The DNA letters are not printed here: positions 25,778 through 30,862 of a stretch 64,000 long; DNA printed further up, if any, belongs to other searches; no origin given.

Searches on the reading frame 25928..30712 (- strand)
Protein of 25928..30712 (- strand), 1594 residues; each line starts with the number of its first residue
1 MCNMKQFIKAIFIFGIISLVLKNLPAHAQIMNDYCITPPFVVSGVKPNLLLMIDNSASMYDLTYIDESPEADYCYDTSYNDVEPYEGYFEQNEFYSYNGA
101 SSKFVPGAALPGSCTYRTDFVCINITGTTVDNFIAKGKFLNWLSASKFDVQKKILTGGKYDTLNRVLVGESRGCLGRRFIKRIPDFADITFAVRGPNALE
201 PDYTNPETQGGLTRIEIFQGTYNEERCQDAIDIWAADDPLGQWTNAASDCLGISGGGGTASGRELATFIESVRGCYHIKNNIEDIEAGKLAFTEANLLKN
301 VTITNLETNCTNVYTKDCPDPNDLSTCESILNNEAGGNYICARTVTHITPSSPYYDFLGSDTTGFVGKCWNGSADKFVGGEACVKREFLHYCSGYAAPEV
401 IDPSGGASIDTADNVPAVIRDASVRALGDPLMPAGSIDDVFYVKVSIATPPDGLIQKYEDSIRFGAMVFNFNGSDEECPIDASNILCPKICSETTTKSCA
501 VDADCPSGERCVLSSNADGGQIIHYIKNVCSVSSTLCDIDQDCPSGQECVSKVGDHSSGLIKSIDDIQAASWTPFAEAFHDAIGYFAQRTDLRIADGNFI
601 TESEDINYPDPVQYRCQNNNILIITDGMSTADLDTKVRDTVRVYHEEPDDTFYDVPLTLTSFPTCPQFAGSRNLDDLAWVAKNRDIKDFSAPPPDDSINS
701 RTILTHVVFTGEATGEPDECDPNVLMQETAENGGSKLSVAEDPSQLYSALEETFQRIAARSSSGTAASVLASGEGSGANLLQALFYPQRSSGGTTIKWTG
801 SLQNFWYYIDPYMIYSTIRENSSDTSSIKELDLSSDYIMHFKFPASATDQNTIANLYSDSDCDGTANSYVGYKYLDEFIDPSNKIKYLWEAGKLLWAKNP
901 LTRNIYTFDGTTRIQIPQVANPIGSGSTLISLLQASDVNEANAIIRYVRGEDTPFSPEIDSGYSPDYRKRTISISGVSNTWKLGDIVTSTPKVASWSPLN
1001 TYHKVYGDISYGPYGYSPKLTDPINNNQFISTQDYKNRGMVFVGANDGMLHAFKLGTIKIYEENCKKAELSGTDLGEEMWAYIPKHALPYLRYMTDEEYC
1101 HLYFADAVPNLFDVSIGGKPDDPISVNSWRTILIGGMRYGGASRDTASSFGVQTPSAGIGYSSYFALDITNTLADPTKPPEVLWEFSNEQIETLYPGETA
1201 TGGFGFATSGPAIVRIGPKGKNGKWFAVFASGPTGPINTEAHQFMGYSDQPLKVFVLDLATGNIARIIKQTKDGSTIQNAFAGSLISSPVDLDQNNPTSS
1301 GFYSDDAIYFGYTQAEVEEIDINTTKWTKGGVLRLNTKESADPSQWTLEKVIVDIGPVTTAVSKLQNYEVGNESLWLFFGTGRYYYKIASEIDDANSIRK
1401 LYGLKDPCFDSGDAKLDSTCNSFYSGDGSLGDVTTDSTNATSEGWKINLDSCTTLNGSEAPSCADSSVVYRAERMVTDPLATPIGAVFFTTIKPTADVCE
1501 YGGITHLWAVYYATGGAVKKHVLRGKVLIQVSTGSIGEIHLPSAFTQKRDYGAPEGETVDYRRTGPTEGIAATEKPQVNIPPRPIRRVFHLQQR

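Call 8: search_protein_families(library=ncbifam, proteins=[window:25928-30712:-], max_evalue=0.01)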
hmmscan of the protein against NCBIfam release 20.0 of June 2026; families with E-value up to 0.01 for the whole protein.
window:25928-30712:- (1594 aa): 0 families

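Call 22: find_encoding_contigs(protein=window:25928-30712:-, flank=10000, max_places=10)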
Protein window:25928-30712:- (1594 aa): no gene with exactly this product is on record in the collection.

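Call 27: find_homologous_proteins(query=window:25928-30712:-, max_evalue=1e-30)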
Query window:25928-30712:- (1594 aa): 511 proteins with E <= 1e-30 among 8000 candidates; the best 120 are listed.
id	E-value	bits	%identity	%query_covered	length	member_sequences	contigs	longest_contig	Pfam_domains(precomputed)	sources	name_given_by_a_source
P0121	0.0e+0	2694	73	100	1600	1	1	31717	PF28373.1,PF05567.18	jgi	jgi:type IV pilus assembly protein PilY1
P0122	0.0e+0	2103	61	100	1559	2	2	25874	PF28373.1,PF05567.18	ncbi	-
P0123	0.0e+0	1955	57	100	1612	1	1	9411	PF28373.1,PF05567.18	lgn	-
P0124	0.0e+0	1900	56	98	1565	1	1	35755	PF28373.1,PF05567.18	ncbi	ncbi:MAG: hypothetical protein AB1390_01440 [Nitrospirota bacterium]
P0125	0.0e+0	1852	53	100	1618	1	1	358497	PF05567.18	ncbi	-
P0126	0.0e+0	1822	55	99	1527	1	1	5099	PF28373.1,PF05567.18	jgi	-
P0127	0.0e+0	1799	55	98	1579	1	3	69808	PF28373.1,PF05567.18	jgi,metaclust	metaclust:\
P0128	0.0e+0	1708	52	98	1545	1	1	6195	PF05567.18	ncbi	ncbi:MAG: PilC/PilY family type IV pilus protein [Nitrospirota bacterium]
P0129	0.0e+0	1617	55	76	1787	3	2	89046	PF28373.1,PF05567.18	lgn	-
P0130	0.0e+0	1601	54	89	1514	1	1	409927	PF28373.1,PF05567.18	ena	-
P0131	0.0e+0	1592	50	100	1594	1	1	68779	PF28373.1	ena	-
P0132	0.0e+0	1546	54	76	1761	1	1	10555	PF05567.18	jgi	jgi:type IV pilus assembly protein PilY1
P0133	0.0e+0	1467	48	99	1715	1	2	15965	PF28373.1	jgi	jgi:type IV pilus assembly protein PilY1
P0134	0.0e+0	1456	48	99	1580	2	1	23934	PF28373.1,PF05567.18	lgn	-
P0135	0.0e+0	1394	46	98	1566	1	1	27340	PF05567.18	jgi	jgi:type IV pilus assembly protein PilY1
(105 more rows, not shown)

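Call 28: find_encoding_contigs(protein=P0121, flank=10000, max_places=3)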
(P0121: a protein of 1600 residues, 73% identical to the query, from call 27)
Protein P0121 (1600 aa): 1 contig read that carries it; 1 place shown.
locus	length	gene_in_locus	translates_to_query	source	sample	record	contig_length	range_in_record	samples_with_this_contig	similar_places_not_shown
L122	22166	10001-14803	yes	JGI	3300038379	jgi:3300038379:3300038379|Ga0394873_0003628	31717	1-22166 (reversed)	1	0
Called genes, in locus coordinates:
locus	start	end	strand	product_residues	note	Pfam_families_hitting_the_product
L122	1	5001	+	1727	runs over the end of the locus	PF05567:T4P_PilY1 (faint)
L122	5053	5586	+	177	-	PF07963:N_methyl (faint)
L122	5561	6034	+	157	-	PF07963:N_methyl (weak)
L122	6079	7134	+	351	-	-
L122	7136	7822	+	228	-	-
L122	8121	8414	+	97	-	PF01541:GIY-YIG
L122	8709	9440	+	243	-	PF05345:He_PIG, PF17963:Big_9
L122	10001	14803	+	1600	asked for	PF28373:PilY1_homolog_dom (weak), PF05567:T4P_PilY1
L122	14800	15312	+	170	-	-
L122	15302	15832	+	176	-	PF07963:N_methyl (weak)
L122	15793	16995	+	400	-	PF07963:N_methyl (weak)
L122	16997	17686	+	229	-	-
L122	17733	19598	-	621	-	PF01926:MMR_HSR1, PF02421:FeoB_N, PF17910:FeoB_Cyto, PF07670:Gate, PF07664:FeoB_C, PF07670:Gate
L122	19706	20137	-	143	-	PF01475:FUR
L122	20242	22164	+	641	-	?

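Call 29: find_encoding_contigs(protein=P0122, flank=10000, max_places=3)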
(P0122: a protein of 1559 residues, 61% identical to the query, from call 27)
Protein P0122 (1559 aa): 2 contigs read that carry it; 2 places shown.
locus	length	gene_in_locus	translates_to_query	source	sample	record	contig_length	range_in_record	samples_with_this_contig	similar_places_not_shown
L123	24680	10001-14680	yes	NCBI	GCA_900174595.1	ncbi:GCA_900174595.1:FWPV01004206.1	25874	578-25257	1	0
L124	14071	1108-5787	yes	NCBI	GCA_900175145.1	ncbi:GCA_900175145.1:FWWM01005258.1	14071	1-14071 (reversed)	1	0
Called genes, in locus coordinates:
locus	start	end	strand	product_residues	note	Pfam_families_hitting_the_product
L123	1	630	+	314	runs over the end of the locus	PF00890:FAD_binding_2 (weak), PF01134:GIDA (faint), PF01266:DAO (faint), PF01946:Thi4 (weak), PF07992:Pyr_redox_2, PF13450:NAD_binding_8 (weak), PF13738:Pyr_redox_3, PF00070:Pyr_redox (weak), +2 more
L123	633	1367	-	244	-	PF01904:DUF72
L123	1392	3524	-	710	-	PF13328:HD_4, PF01966:HD, PF04607:RelA_SpoT, PF02824:TGS, PF19296:RelA_AH, PF28438:RelA_RIS, PF01842:ACT, PF13291:ACT_4, +1 more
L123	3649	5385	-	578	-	PF01368:DHH, PF02272:DHHA1, PF17768:RecJ_OB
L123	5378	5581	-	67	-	-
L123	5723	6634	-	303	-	PF07549:Sec_GG (weak), PF02355:SecD_SecF_C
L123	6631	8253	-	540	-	PF21760:SecD_1st, PF22599:SecDF_P1_head, PF02355:SecD_SecF_C, PF03176:MMPL (weak)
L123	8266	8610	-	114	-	PF02699:YajC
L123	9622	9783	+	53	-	PF01934:HepT-like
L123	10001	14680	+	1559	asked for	PF28373:PilY1_homolog_dom, PF05567:T4P_PilY1 (weak)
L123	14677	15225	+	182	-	PF07963:N_methyl (weak)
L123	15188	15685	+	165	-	-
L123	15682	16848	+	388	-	PF07963:N_methyl (weak), PF16074:PilW (faint)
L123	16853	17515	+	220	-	-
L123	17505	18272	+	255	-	PF17963:Big_9, PF05345:He_PIG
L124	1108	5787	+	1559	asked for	PF28373:PilY1_homolog_dom, PF05567:T4P_PilY1 (weak)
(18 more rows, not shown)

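Call 42: find_encoding_contigs(protein=P0124, flank=10000, max_places=2)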
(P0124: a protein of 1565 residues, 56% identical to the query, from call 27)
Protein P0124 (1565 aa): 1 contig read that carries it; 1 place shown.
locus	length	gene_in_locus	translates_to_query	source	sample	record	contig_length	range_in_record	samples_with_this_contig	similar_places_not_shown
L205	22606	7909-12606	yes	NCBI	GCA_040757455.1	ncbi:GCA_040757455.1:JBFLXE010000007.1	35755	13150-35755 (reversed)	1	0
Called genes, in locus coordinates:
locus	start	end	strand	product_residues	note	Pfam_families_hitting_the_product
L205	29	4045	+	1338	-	PF28373:PilY1_homolog_dom (weak), PF05567:T4P_PilY1 (faint)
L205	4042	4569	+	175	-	PF07963:N_methyl (weak)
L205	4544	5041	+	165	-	PF07963:N_methyl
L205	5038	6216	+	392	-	PF07963:N_methyl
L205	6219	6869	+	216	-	-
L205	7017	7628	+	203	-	PF05345:He_PIG, PF17963:Big_9, PF17892:Cadherin_5 (weak)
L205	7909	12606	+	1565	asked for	PF28373:PilY1_homolog_dom (faint), PF05567:T4P_PilY1 (weak)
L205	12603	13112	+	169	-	PF07963:N_methyl (weak)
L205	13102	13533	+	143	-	PF07963:N_methyl (weak)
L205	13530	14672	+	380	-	PF16074:PilW (weak)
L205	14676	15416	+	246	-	-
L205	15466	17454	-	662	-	PF01926:MMR_HSR1, PF02421:FeoB_N, PF17910:FeoB_Cyto (weak), PF07670:Gate, PF07664:FeoB_C, PF07670:Gate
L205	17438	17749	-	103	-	PF04023:FeoA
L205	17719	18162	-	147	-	PF01475:FUR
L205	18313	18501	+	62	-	-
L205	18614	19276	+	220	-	PF01791:DeoC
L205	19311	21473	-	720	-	PF00270:DEAD, PF04851:ResIII, PF22527:DEXQc_Suv3 (weak), PF12826:HHH_2 (faint), PF00271:Helicase_C (weak), PF21280:Helicase_dom4_arc, PF14520:HHH_5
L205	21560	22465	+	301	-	PF00481:PP2C (weak), PF13672:PP2C_2 (weak)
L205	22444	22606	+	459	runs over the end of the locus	PF00083:Sugar_tr, PF07690:MFS_1, PF05977:MFS_3, PF12832:MFS_1_like (faint), PF07690:MFS_1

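Call 43: find_encoding_contigs(protein=P0127, flank=10000, max_places=2)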
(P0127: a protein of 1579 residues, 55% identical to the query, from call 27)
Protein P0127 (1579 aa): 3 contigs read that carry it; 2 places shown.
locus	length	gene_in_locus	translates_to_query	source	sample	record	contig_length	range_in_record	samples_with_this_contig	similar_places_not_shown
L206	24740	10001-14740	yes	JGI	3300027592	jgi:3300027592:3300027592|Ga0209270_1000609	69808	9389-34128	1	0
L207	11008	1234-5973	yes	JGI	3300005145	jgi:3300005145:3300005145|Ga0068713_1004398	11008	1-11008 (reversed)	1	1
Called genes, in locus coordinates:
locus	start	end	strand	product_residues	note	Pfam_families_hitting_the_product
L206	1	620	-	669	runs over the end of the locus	PF00580:UvrD-helicase, PF13604:AAA_30 (faint), PF01443:Viral_helicase1 (faint), PF13245:AAA_19, PF13361:UvrD_C, PF13538:UvrD_C_2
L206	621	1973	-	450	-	PF01225:Mur_ligase, PF08245:Mur_ligase_M, PF02875:Mur_ligase_C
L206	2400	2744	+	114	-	PF02699:YajC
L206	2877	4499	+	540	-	PF21760:SecD_1st, PF22599:SecDF_P1_head, PF00873:ACR_tran (weak), PF02355:SecD_SecF_C, PF03176:MMPL (weak)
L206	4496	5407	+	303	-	PF07549:Sec_GG (weak), PF02355:SecD_SecF_C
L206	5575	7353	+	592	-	PF01368:DHH, PF02272:DHHA1, PF17768:RecJ_OB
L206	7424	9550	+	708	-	PF13328:HD_4, PF01966:HD, PF04607:RelA_SpoT, PF02824:TGS, PF19296:RelA_AH, PF28438:RelA_RIS, PF01842:ACT, PF13291:ACT_4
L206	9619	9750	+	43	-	-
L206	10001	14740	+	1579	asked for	PF28373:PilY1_homolog_dom, PF05567:T4P_PilY1 (faint)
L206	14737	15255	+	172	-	PF07963:N_methyl (weak)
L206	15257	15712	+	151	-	PF07963:N_methyl (weak)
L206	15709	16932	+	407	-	PF07963:N_methyl (weak), PF16074:PilW (weak)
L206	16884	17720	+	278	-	-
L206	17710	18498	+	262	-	PF21027:Sde0182_C (faint), PF17892:Cadherin_5 (faint), PF05345:He_PIG, PF17963:Big_9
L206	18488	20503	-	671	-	PF01926:MMR_HSR1, PF02421:FeoB_N, PF17910:FeoB_Cyto, PF07670:Gate, PF07664:FeoB_C, PF07670:Gate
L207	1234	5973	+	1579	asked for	PF28373:PilY1_homolog_dom, PF05567:T4P_PilY1 (faint)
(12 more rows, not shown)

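Call 57: search_protein_families(library=pfam, proteins=[L122:8121-8414:+], max_evalue=0.001)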
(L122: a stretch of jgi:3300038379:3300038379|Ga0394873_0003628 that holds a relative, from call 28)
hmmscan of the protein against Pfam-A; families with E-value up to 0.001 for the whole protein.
L122:8121-8414:+ (97 aa): 2 families
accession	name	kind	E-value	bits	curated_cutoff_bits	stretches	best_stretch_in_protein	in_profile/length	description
PF01541.30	GIY-YIG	-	8.7e-18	64.8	22.6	1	7-79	2-77/78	GIY-YIG catalytic domain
PF10544.15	T5orf172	-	0.00032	21.6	20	1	8-73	2-65/101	T5orf172 domain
